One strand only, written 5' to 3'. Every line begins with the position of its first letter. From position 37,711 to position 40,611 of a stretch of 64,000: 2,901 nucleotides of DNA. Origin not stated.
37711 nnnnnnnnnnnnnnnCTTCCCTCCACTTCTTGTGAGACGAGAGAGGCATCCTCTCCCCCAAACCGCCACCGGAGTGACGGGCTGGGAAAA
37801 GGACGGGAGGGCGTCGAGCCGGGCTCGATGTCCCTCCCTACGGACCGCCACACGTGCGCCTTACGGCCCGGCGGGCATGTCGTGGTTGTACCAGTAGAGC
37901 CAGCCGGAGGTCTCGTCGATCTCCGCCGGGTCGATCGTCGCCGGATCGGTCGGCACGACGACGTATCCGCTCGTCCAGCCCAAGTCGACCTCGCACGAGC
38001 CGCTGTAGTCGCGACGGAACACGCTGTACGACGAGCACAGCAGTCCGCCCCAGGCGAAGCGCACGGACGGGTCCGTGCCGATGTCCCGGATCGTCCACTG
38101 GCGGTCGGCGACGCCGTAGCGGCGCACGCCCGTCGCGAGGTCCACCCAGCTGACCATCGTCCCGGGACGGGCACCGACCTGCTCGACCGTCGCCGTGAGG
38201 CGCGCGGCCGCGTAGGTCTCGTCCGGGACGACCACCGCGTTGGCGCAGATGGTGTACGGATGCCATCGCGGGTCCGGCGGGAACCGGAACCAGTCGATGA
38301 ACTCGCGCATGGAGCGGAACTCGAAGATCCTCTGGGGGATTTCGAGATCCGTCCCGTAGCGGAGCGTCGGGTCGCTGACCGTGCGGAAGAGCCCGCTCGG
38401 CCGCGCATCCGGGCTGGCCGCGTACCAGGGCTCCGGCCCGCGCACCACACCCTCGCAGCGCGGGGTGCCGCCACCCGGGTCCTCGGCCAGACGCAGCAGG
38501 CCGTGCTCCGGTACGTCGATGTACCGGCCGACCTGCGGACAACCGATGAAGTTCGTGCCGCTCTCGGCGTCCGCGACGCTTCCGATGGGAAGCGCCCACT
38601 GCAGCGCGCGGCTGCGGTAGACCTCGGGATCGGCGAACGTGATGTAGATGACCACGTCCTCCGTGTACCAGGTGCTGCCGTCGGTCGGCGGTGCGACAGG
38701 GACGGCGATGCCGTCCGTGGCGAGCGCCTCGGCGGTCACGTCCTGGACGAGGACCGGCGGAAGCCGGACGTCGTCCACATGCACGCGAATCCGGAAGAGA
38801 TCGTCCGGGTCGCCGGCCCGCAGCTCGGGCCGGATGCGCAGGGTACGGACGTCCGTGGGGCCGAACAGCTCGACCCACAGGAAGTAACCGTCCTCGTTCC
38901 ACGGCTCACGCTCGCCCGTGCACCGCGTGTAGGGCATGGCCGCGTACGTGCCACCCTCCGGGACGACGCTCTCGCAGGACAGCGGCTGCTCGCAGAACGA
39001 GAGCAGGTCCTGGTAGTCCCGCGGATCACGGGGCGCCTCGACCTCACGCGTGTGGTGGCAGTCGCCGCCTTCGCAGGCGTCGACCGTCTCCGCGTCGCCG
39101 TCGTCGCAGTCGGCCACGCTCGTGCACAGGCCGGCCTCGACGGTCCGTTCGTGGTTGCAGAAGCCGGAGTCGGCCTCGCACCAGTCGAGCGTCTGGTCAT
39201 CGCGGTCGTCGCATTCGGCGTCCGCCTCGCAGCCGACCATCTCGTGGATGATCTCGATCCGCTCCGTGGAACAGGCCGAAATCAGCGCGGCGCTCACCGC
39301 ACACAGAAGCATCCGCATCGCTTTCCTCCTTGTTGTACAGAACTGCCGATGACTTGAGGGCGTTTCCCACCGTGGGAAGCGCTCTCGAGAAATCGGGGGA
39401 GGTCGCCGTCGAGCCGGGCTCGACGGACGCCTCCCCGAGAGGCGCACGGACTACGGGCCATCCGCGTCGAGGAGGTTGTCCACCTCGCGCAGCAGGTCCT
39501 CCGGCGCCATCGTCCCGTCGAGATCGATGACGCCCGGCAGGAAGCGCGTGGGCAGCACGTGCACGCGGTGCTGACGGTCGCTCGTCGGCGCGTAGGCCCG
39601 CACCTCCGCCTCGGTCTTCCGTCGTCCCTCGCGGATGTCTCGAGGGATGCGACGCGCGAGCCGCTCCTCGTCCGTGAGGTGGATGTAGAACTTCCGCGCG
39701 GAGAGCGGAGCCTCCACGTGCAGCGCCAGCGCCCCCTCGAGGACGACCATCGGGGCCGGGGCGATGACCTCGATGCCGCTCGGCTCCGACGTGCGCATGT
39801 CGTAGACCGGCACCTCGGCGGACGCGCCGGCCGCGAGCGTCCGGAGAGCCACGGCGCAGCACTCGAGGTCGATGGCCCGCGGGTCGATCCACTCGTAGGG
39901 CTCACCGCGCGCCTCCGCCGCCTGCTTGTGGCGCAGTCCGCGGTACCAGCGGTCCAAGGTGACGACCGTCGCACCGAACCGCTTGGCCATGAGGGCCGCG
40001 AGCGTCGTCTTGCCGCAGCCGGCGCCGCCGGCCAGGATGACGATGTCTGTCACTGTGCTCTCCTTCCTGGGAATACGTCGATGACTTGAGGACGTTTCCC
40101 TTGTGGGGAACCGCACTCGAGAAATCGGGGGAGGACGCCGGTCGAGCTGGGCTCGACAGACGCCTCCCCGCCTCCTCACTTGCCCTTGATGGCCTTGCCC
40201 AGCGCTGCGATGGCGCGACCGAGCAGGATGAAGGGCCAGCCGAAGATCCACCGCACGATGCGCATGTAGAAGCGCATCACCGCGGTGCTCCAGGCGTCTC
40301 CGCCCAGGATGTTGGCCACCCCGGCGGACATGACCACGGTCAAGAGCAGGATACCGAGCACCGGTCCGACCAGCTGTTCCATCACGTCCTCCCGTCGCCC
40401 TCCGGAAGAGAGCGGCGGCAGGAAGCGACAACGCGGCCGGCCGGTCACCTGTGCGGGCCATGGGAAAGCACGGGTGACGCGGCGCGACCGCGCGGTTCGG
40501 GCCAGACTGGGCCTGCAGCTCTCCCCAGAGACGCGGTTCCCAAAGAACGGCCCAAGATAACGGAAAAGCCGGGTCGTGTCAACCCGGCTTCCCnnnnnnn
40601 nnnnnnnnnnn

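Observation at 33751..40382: Array of ten envelope and secreted genes with MopE-like metal-binding repeats and an embedded uridine-kinase-like gene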

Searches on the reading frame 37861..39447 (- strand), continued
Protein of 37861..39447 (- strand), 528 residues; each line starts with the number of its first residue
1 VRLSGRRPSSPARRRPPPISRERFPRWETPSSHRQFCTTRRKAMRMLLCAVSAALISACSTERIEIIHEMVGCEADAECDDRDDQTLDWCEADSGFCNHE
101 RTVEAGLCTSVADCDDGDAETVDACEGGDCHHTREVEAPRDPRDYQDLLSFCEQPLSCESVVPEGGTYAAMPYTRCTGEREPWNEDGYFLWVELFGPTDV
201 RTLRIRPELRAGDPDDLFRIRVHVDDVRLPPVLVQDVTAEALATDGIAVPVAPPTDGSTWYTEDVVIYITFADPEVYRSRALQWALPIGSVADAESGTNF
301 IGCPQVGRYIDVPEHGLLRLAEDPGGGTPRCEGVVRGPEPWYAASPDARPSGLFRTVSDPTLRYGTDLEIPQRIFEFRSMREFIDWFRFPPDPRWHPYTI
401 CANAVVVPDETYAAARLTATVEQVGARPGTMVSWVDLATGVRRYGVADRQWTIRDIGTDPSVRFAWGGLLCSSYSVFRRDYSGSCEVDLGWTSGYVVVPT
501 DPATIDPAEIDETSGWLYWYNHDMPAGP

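Call 82: search_protein_families(library=pfam, proteins=[L017:8990-11071:+], max_evalue=1)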
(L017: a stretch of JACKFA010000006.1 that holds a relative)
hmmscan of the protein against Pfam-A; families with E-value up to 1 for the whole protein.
L017:8990-11071:+ (693 aa): 1 family
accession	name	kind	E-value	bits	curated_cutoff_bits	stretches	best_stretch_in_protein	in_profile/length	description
PF00526.23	Dicty_CTDC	-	2.6e-18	65.9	27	4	374-398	1-24/24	Dictyostelium (slime mold) repeat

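Call 83: search_protein_families(library=ncbifam, proteins=[L017:8990-11071:+], max_evalue=1)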
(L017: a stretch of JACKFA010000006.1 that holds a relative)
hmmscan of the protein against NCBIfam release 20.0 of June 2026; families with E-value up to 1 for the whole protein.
L017:8990-11071:+ (693 aa): 0 families

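Call 97: search_solved_structures(query=A3, max_evalue=1)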
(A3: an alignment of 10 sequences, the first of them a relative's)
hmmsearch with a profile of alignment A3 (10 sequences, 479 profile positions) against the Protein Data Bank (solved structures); distinct sequences matched with E-value up to 1: 6.
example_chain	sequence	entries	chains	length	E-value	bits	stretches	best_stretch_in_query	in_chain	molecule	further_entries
6tmd_A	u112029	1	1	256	0.016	17.1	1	9-70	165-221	KN motif and ankyrin repeat domain-containing protein 2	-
5ybv_A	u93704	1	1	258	0.017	17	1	9-70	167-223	KN motif and ankyrin repeat domain-containing protein 2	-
5ybv_B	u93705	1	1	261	0.017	17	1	9-70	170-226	KN motif and ankyrin repeat domain-containing protein 2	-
4hbd_A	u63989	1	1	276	0.019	16.8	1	9-70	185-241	KN motif and ankyrin repeat domain-containing protein 2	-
7zee_A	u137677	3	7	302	0.093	14.6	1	398-471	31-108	7-methylguanosine phosphate-specific 5'-nucleotidase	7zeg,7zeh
9d9u_C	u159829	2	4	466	0.3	12.9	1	325-412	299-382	Nitrogenase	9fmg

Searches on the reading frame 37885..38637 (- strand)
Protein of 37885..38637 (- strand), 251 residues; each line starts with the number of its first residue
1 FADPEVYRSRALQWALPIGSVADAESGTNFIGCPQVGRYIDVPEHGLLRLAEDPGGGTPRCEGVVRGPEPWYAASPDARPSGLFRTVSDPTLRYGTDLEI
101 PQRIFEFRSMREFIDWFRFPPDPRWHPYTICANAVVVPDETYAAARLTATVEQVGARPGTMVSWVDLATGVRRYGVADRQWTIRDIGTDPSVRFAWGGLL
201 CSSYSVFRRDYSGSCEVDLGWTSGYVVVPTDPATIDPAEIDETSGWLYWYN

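Call 91: find_related_loci(query=A12, collection=metagenome_contigs, flank=10000)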
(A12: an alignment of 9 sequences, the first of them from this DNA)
Query A12 (251 aa) in metagenome_contigs; peptide patterns used: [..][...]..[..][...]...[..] (x = any residue, [..] = any of these).
8 stretches matched a pattern; 3 encode a relative of the query (tblastn E <= 1e-3); 3 distinct loci.
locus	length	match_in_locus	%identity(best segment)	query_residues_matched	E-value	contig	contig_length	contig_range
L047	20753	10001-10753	42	1-251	7e-55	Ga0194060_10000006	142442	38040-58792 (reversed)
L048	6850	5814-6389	39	8-219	9e-32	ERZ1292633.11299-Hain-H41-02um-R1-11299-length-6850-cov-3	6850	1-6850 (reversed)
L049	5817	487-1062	39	8-219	6e-32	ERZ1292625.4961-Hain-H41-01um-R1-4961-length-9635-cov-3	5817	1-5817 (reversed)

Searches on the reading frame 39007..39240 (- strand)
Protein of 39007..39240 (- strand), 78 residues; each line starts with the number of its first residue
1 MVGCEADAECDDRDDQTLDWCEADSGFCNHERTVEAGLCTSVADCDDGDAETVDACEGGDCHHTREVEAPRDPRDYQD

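Call 82: search_protein_families(library=pfam, proteins=[window:39007-39240:-], max_evalue=1)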
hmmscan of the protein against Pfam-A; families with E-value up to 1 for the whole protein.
seq(78 aa): 1 family
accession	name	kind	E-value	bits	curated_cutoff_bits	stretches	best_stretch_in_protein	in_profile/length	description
PF00526.23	Dicty_CTDC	-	0.038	14.2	27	2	44-64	1-22/24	Dictyostelium (slime mold) repeat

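Call 83: search_protein_families(library=ncbifam, proteins=[window:39007-39240:-], max_evalue=1)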
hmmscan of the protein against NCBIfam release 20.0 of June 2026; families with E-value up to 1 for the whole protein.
seq(78 aa): 0 families

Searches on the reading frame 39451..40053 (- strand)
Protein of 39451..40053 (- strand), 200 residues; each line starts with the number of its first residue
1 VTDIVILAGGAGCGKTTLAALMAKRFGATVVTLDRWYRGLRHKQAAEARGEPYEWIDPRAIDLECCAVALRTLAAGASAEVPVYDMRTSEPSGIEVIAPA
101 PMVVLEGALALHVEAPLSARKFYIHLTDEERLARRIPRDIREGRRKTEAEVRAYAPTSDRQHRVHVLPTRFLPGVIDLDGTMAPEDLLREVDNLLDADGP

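Call 9: search_protein_families(library=ncbifam, proteins=[window:39451-40053:-], max_evalue=0.1)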
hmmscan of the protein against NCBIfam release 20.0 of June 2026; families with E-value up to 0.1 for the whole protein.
window:39451-40053:- (200 aa): 26 families (the best 25 are shown)
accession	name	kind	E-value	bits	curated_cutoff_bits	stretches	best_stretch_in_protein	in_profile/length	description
NF004018.0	PRK05480.1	equivalog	2.5e-20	72.9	180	1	4-170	8-178/210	uridine kinase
TIGR00235.1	udk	equivalog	2.9e-19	69.5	220.3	1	4-169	8-177/207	uridine kinase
NF005655.0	PRK07429.1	subfamily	3.3e-14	52.7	236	1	4-151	10-157/326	phosphoribulokinase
NF006743.0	PRK09270.1-2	equivalog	2.1e-07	30.2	227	1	4-162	30-197/217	nucleoside/nucleotide kinase family protein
NF005115.0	PRK06547.1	equivalog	1.1e-05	24.8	173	1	4-41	17-55/172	hypothetical protein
NF002988.0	PRK03731.1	equivalog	0.0018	18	161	1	1-59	1-58/174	shikimate kinase AroL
TIGR00152.1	TIGR00152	equivalog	0.0023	17.8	65.55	1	4-44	1-41/188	dephospho-CoA kinase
TIGR01313.1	therm_gnt_kin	subfamily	0.003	17.3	113.75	1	6-37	2-33/164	gluconokinase, GntK/IdnK-type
TIGR02982.1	heterocyst_DevA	subfamily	0.0055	16.3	295.8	1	3-23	32-52/220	ABC exporter ATP-binding subunit, DevA family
NF003230.0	PRK04195.1-6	equivalog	0.011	14.4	441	1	5-34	42-71/494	replication factor C large subunit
NF040667.1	hom_kin_desulfo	exception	0.012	15.5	197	1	4-35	2-33/163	homoserine kinase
NF000868.0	PRK00080.1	equivalog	0.013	14.4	282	1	2-30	51-79/330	Holliday junction branch migration DNA helicase RuvB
NF003229.0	PRK04195.1-5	equivalog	0.013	14.3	280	1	5-33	47-75/413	replication factor C large subunit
NF005994.0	PRK08118.1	equivalog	0.016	15.3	215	1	5-38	4-37/172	DNA topology modulation protein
NF003012.0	PRK03839.1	equivalog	0.023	14.7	152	1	5-35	3-33/180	putative kinase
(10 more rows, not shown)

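Call 31: search_solved_structures(query=window:39451-40053:-, max_evalue=0.001, show_alignments=2)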
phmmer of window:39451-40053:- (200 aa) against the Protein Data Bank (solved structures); distinct sequences matched with E-value up to 0.001: 19.
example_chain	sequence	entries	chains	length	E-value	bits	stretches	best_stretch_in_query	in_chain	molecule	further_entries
3w8r_A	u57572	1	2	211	3.8e-19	72.3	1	4-181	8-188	Uridine kinase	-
3asy_A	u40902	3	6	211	4.7e-19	72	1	4-181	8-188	Uridine kinase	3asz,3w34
2jeo_A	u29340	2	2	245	2.1e-12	50.3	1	27-176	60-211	URIDINE-CYTIDINE KINASE 1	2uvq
9sgf_A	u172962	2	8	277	2.9e-12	49.9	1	27-176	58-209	Uridine-cytidine kinase 1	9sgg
1xrj_A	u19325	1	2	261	3.9e-12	49.5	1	28-176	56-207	Uridine-cytidine kinase 2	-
6pwz_A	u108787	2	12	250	3.9e-12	49.5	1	28-176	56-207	Uridine-cytidine kinase 2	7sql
1udw_A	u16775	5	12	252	4e-12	49.4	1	28-176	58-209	Uridine-cytidine kinase 2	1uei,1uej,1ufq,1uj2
6n53_A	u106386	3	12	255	4.2e-12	49.4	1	28-176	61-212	Uridine-cytidine kinase 2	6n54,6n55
6gve_J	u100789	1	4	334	5.6e-11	45.7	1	5-148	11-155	Phosphoribulokinase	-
9y3v_K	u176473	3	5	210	8.7e-11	45.1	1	4-169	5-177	Uridine kinase P10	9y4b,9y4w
6hzk_A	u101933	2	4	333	2.1e-10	43.8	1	5-170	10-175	Phosphoribulokinase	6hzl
6kev_A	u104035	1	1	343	2.3e-10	43.7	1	5-170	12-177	Phosphoribulokinase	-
6h7h_A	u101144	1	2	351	6.4e-07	32.5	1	51-157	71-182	Phosphoribulokinase, chloroplastic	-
6kez_I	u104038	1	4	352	6.5e-07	32.4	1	51-157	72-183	Phosphoribulokinase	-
6kew_A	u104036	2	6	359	6.6e-07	32.4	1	51-157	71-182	Phosphoribulokinase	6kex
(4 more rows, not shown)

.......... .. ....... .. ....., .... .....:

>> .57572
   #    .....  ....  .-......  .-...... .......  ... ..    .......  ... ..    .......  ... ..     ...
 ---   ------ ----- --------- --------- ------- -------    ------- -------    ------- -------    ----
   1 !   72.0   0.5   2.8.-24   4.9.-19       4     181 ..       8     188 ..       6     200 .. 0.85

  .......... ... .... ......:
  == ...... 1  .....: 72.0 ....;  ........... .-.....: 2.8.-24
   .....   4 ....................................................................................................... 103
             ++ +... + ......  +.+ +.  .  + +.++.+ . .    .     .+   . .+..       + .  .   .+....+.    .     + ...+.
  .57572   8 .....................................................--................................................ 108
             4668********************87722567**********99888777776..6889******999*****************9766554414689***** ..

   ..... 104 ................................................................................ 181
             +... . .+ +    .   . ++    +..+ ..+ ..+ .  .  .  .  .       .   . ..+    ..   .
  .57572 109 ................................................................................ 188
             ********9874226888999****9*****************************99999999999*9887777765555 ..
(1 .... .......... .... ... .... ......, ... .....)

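Call 69: find_homologous_proteins(query=window:39451-40053:-, max_evalue=0.00001)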
Query window:39451-40053:- (200 aa): 9 proteins with E <= 0.00001 among 2685 candidates.
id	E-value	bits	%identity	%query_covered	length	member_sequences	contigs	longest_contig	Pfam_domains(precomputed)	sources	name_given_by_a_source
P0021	4.7e-127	439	100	100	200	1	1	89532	PF00485.25,PF13521.13,PF13238.13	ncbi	-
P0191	1.2e-95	337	78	99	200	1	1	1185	PF00485.25,PF13521.13,PF13671.13,PF13238.13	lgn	-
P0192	1.9e-13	69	34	93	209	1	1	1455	PF06414.19,PF00485.25,PF07931.19,PF13238.13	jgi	jgi:uridine kinase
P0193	7.2e-13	67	39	77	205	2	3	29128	PF01121.27,PF00485.25,PF13238.13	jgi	jgi:uridine kinase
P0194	2.0e-11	62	32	91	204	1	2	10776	PF00485.25,PF13238.13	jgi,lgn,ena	-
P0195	3.4e-11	61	31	98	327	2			PF00485.25,PF07931.19,PF13238.13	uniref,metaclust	uniref:uridine/cytidine kinase n=1 Tax=Globodera pallida TaxID=36090 RepID=A0A183BYP1_GLOPA|metaclus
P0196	2.0e-10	59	33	83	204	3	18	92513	PF00485.25,PF13207.13,PF13238.13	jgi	jgi:uridine kinase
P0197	1.4e-7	49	33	71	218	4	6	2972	PF00485.25,PF13671.13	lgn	-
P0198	4.9e-6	44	32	73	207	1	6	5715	PF01121.27,PF00485.25,PF13238.13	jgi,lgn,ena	-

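Call 84: find_encoding_contigs(protein=P0191, flank=5000, max_places=2)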
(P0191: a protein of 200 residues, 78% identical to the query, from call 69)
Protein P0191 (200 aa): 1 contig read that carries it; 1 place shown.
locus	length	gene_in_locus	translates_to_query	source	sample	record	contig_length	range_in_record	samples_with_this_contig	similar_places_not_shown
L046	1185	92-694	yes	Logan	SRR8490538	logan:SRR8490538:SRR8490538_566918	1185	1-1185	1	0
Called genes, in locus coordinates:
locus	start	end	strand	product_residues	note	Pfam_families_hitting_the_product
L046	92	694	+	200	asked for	PF00485:PRK, PF13238:AAA_18, PF13521:AAA_28 (weak), PF13671:AAA_33 (weak)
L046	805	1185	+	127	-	?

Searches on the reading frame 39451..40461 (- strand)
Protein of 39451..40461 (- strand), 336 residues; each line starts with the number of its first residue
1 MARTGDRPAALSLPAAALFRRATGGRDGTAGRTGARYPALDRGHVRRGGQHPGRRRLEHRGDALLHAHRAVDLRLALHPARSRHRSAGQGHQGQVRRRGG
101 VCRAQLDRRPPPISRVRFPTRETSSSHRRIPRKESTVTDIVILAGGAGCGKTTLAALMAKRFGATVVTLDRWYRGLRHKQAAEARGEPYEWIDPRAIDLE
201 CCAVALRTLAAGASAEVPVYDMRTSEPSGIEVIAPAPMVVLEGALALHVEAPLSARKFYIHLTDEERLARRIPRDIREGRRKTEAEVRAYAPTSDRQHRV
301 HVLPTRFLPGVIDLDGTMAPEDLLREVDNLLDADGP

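Call 4: search_protein_families(library=pfam, proteins=[window:39451-40461:-], max_evalue=0.1)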
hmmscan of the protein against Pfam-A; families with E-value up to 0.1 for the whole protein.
window:39451-40461:- (336 aa): 24 families
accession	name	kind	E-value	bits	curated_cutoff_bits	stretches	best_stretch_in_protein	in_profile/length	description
PF00485.24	PRK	-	4.5e-17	62.9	22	1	141-287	2-162/196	Phosphoribulokinase / Uridine kinase family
PF13521.12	AAA_28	-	9.8e-07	29.6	27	1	141-221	2-80/164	AAA domain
PF13238.12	AAA_18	-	5.5e-05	24.1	29.4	1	141-286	1-125/128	AAA domain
PF13671.12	AAA_33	-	0.00021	22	27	1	141-184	2-45/143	AAA domain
PF00004.35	AAA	-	0.0026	18.6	21.2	1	141-170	1-30/131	ATPase family associated with various cellular activities (AAA)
PF01121.26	CoaE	-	0.0049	17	27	1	140-179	2-40/180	Dephospho-CoA kinase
PF05496.18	RuvB_N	-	0.0068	16.6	27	1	133-166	28-61/159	Holliday junction DNA helicase RuvB P-loop domain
PF06414.18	Zeta_toxin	-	0.0082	16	22.3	1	139-171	17-51/199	Zeta toxin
PF07728.20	AAA_5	-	0.023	15.1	22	1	141-168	2-30/139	AAA domain (dynein-related subfamily)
PF05729.18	NACHT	-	0.03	14.6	26.7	1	140-159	2-21/167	NACHT domain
PF20720.3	nSTAND3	-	0.03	14.4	27.2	1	139-162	18-41/155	Novel STAND NTPase 3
PF02367.23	TsaE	-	0.032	14.6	26.6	1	135-164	18-47/128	Threonylcarbamoyl adenosine biosynthesis protein TsaE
PF01745.22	IPT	-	0.036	13.9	20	1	140-171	3-34/233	Isopentenyl transferase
PF13191.12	AAA_16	-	0.044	14.7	32.6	1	139-168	25-55/167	AAA ATPase domain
PF03215.21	Rad17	-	0.047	14.1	23.8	1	136-167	43-74/186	Rad17 P-loop domain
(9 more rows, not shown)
